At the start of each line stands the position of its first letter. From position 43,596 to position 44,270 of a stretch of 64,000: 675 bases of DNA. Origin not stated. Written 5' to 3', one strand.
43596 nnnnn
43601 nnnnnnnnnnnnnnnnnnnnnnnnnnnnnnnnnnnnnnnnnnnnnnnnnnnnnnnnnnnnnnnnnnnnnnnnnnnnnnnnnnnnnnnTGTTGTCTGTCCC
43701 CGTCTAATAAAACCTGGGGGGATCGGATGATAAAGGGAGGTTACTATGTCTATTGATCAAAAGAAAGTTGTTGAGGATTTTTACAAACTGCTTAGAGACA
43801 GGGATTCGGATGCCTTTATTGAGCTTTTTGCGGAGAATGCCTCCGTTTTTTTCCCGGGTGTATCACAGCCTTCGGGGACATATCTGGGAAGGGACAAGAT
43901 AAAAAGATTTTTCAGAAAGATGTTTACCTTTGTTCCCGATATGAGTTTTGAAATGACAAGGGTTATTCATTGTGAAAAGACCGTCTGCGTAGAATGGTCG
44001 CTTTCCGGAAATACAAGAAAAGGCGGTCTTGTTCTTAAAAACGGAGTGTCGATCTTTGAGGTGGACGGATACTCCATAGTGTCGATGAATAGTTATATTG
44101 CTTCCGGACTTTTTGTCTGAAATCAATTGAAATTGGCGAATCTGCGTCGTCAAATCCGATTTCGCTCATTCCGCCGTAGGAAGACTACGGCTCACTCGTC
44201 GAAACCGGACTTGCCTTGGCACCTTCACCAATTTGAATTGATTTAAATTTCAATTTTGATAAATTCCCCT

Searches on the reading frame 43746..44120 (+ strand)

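Call 52: search_protein_families(library=pfam, proteins=[window:43746-44120:+], max_evalue=0.00001)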
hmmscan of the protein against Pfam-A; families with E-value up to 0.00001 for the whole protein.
window:43746-44120:+ (124 aa): 2 families
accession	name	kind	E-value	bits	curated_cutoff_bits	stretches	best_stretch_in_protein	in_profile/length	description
PF12680.13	SnoaL_2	-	5e-18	66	27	1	9-113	1-101/102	SnoaL-like domain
PF07366.18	SnoaL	-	3.4e-08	33.8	28.4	1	11-91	6-82/126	SnoaL-like polyketide cyclase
